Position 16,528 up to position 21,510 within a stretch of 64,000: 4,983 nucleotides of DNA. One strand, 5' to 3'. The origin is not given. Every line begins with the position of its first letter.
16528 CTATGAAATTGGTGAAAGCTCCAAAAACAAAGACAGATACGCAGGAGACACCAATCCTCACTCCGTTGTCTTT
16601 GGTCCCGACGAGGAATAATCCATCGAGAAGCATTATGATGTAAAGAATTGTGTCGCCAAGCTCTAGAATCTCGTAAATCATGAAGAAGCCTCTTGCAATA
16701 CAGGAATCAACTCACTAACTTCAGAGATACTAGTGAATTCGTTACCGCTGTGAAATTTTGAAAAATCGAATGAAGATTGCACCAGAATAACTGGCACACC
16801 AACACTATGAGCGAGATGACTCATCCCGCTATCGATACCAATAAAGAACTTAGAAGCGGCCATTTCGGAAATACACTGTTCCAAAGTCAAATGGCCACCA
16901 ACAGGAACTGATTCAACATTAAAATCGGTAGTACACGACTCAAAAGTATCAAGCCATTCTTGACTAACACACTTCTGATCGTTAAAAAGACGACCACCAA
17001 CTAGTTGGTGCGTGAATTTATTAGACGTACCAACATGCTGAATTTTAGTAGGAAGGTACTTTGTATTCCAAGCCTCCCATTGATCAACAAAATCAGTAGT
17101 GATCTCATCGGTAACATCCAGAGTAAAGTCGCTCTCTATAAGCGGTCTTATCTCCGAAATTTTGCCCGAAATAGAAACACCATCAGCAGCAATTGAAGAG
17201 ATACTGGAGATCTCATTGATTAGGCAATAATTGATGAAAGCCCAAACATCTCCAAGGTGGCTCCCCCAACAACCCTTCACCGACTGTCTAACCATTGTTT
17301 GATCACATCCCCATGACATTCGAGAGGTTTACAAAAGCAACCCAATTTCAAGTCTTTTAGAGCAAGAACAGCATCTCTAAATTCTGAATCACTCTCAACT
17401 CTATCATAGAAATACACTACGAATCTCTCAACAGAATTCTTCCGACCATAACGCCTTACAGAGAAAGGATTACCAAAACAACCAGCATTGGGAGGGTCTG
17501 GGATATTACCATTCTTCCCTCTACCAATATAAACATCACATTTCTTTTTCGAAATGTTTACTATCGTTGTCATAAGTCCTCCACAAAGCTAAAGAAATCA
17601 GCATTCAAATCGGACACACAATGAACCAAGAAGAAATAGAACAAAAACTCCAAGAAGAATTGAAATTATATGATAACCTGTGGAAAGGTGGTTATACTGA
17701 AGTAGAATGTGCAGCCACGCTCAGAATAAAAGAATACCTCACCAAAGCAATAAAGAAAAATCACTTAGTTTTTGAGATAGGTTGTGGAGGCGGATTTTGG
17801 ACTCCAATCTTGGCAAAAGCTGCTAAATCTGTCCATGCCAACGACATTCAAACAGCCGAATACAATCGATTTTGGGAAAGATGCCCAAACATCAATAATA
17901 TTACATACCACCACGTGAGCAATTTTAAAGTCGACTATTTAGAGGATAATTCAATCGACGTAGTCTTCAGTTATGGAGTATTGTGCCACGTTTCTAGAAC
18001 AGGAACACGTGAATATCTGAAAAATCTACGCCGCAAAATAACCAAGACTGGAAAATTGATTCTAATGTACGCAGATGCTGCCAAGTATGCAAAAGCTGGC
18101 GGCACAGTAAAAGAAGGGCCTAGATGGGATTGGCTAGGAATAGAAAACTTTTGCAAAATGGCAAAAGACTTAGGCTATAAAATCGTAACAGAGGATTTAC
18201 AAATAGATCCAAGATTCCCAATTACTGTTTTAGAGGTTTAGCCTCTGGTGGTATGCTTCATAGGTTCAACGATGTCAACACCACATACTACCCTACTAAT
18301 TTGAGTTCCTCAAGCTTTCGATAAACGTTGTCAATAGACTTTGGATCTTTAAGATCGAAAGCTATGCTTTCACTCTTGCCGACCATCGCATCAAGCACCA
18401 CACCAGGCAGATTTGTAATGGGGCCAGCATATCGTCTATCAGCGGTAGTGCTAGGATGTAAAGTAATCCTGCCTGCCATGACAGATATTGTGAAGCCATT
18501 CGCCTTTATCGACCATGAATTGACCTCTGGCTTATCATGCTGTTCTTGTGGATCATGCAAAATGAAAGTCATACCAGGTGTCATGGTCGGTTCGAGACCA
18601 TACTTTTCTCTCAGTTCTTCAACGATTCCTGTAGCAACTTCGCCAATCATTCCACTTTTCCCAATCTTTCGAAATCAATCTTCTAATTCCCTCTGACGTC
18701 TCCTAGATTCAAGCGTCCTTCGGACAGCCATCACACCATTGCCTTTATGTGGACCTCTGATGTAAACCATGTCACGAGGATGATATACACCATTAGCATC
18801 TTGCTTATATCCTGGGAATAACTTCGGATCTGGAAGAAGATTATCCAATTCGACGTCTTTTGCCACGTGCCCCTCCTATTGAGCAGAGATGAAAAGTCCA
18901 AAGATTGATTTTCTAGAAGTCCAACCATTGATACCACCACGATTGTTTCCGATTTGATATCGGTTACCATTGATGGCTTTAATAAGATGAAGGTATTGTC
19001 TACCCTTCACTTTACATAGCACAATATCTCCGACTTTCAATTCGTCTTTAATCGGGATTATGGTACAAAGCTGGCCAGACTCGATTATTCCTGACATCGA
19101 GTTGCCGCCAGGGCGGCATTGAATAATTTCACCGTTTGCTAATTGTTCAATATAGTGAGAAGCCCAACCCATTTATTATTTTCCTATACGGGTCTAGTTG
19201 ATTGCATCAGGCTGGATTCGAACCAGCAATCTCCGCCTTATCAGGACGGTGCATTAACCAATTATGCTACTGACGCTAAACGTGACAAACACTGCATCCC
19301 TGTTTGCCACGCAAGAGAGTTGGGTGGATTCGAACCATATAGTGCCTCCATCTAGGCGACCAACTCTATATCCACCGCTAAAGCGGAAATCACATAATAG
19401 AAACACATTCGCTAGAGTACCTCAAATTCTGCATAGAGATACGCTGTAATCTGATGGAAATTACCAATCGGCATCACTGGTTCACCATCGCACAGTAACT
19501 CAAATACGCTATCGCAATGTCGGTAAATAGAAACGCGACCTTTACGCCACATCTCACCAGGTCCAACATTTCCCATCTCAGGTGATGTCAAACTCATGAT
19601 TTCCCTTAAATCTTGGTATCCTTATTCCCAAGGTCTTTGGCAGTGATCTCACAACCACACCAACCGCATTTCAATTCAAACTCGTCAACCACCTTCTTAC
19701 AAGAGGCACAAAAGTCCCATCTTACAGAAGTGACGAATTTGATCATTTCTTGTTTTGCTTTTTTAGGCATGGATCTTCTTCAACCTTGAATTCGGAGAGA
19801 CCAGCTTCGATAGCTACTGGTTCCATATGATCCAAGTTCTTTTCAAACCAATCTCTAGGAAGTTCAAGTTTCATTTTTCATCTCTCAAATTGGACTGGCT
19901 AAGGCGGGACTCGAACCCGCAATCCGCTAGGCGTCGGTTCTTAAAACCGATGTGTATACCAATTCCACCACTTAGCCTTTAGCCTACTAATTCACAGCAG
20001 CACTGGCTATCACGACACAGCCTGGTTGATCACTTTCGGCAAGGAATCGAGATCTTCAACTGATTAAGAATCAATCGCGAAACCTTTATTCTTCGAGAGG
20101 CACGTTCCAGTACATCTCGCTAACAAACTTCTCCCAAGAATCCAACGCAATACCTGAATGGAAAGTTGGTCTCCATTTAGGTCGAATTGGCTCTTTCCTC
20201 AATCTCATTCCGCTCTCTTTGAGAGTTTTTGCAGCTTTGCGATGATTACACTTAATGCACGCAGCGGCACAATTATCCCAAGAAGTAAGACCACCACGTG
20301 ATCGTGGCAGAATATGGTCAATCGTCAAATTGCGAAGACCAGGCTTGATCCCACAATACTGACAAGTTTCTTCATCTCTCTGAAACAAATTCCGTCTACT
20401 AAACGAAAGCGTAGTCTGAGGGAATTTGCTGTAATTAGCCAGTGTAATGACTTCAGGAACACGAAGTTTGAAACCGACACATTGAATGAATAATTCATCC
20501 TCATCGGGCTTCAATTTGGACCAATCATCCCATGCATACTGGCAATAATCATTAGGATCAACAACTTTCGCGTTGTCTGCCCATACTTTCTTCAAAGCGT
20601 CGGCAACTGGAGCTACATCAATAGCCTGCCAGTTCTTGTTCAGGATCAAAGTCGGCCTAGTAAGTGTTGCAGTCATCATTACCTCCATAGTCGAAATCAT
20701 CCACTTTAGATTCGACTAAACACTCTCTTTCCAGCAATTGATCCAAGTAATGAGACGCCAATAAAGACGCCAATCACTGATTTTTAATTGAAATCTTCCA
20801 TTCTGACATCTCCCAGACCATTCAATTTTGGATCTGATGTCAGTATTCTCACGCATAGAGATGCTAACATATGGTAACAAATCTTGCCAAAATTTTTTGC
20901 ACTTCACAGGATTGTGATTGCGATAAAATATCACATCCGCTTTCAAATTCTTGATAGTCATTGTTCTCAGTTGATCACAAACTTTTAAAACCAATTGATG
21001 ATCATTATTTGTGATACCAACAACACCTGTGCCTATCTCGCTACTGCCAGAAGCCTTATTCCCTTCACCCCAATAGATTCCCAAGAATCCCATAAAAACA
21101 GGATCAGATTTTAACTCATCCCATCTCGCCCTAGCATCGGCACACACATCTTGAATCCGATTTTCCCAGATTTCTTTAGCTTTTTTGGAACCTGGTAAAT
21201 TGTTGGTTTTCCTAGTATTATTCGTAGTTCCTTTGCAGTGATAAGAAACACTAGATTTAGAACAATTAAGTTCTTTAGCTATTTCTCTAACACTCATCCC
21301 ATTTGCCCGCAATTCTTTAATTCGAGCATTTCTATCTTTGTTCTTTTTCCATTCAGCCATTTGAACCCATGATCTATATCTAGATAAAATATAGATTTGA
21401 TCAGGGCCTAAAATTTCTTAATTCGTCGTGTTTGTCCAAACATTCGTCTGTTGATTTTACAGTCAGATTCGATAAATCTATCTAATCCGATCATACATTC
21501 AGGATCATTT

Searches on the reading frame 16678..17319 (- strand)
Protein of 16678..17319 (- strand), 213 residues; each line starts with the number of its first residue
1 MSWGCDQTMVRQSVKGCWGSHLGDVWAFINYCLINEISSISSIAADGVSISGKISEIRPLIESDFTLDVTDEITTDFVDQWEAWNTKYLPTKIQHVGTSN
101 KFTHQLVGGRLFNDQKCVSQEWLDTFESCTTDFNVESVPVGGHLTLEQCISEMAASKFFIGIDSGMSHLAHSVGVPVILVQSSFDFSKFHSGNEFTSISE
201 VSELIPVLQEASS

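Call 8: search_protein_families(library=pfam, proteins=[window:16678-17319:-], max_evalue=0.05)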
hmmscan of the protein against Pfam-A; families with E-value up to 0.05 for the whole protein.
window:16678-17319:- (213 aa): 1 family
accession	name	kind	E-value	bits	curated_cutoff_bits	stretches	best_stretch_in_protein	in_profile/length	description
PF01075.23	Glyco_transf_9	-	8.5e-07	29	22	1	130-178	158-206/247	Glycosyltransferase family 9 (heptosyltransferase)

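Call 9: search_protein_families(library=ncbifam, proteins=[window:16678-17319:-], max_evalue=0.05)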
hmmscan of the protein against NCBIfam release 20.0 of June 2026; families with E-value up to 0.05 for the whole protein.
window:16678-17319:- (213 aa): 8 families
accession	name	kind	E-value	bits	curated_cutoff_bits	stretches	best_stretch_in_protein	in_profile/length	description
TIGR04414.1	hepto_Aah_TibC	equivalog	1.4e-05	24.3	200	1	123-184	248-308/374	autotransporter strand-loop-strand O-heptosyltransferase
TIGR02201.1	heptsyl_trn_III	equivalog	0.00049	19.2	170.2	1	138-184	243-289/344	putative lipopolysaccharide heptosyltransferase III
TIGR02193.1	heptsyl_trn_I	equivalog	0.00094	18.5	185.3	1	135-182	235-282/320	lipopolysaccharide heptosyltransferase I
NF008204.0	PRK10964.1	equivalog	0.0012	18.1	437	1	135-182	233-280/322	lipopolysaccharide heptosyltransferase RfaC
TIGR04372.1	glycosyl_04372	domain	0.0033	16.9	45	1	153-182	83-112/207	TIGR04372 family glycosyltransferase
NF007742.0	PRK10422.1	equivalog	0.0063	15.3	467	1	102-187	216-294/352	lipopolysaccharide core heptosyltransferase RfaQ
TIGR02195.1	heptsyl_trn_II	equivalog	0.019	14.1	134.6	1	137-181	238-282/339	lipopolysaccharide heptosyltransferase II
NF008162.0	PRK10916.1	equivalog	0.031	13.4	569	1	137-187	243-295/348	ADP-heptose--LPS heptosyltransferase RfaF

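Call 49: search_protein_families(library=phrogs, proteins=[window:16678-17319:-], max_evalue=0.01)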
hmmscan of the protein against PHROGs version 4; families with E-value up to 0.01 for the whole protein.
window:16678-17319:- (213 aa): 0 families

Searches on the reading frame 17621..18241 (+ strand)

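Call 8: search_protein_families(library=pfam, proteins=[window:17621-18241:+], max_evalue=0.05)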
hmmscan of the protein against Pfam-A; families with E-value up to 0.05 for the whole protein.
window:17621-18241:+ (206 aa): 12 families
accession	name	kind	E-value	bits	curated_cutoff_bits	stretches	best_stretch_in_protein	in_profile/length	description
PF08241.18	Methyltransf_11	-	1e-12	49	21.2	1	52-148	2-95/95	Methyltransferase domain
PF13649.12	Methyltransf_25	-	1e-10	42.6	27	1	50-144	1-97/97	Methyltransferase domain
PF08242.18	Methyltransf_12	-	1.4e-07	32.6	30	1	52-146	2-98/98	Methyltransferase domain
PF13489.12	Methyltransf_23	-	1.9e-07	31.4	27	1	37-190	14-163/164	Methyltransferase domain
PF13847.12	Methyltransf_31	-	7.2e-07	29.4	27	1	45-155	2-116/145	Methyltransferase domain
PF08003.17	Methyltransf_9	-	1e-05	25.1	23.8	1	45-148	114-217/315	Protein of unknown function (DUF1698)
PF05724.17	TPMT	-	0.00035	20.8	26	1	20-154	9-161/218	Thiopurine S-methyltransferase (TPMT)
PF05401.17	NodS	-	0.00037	20.8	24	1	3-148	2-144/201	Nodulation protein S (NodS)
PF01728.25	FtsJ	-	0.001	19.5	24.1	1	43-118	18-98/181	FtsJ-like methyltransferase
PF02353.26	CMAS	-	0.0015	18.3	27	1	26-149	41-165/273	Mycolic acid cyclopropane synthetase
PF01739.24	CheR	-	0.034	14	27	0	97-148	122-173/195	CheR methyltransferase, SAM binding domain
PF02390.23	Methyltransf_4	-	0.048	13.6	24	0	47-113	2-74/173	Putative methyltransferase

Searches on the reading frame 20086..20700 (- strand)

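Call 68: search_protein_families(library=pfam, proteins=[window:20086-20700:-], max_evalue=0.01)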
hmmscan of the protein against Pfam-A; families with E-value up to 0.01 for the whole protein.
window:20086-20700:- (204 aa): 3 families
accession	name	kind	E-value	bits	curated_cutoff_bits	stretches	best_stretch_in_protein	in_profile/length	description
PF01844.29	HNH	-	3.9e-13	49.8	21.4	1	113-156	1-45/47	HNH endonuclease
PF14279.12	HNH_5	-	6.8e-13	48.8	27.5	1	113-166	1-54/56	HNH endonuclease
PF13395.12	HNH_4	-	0.0015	18.9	22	1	123-159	11-52/54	HNH endonuclease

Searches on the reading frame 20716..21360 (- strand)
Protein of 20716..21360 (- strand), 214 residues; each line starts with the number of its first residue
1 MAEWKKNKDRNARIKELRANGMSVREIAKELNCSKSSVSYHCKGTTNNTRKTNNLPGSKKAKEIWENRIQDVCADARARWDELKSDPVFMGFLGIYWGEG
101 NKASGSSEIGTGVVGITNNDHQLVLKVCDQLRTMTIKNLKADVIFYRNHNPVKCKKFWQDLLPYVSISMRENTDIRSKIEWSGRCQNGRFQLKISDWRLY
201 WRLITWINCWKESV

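Call 68: search_protein_families(library=pfam, proteins=[window:20716-21360:-], max_evalue=0.01)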
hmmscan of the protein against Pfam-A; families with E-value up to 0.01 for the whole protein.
window:20716-21360:- (214 aa): 13 families
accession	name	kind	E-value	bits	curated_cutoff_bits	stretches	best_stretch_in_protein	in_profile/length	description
PF13936.12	HTH_38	-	6.5e-09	35.8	27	1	13-43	12-42/44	Helix-turn-helix domain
PF02796.21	HTH_7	-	1.6e-06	28.6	23.8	1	7-38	7-38/45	Helix-turn-helix domain of resolvase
PF13384.12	HTH_23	-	3e-06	27.3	24.6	1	8-40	4-41/50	Homeodomain-like domain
PF00196.25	GerE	-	9.2e-06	25.6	23.5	1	14-43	10-39/57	Bacterial regulatory proteins, luxR family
PF15978.11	TnsD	-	0.0002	20.9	32.4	1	12-71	189-252/355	Tn7-like transposition protein D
PF08281.18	Sigma70_r4_2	-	0.00046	20.2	25.7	1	18-41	23-46/54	Sigma-70, region 4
PF01022.26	HTH_5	-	0.0014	18.9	22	1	15-41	9-35/47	Bacterial regulatory protein, arsR family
PF12840.13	HTH_20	-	0.0022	18.4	27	1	16-41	12-38/51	Helix-turn-helix domain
PF13560.12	HTH_31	-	0.0029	18.3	27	1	12-46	4-39/64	Helix-turn-helix domain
PF13518.12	HTH_28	-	0.007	16.9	25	0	18-43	9-34/52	Helix-turn-helix domain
PF19610.4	DUF6115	-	0.009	16.8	27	0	5-35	94-124/134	Family of unknown function (DUF6115)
PF13412.12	HTH_24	-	0.009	16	21.9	0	20-43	16-39/48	Winged helix-turn-helix DNA-binding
PF12802.13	MarR_2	-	0.0099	16.5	27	0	19-43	17-42/61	MarR family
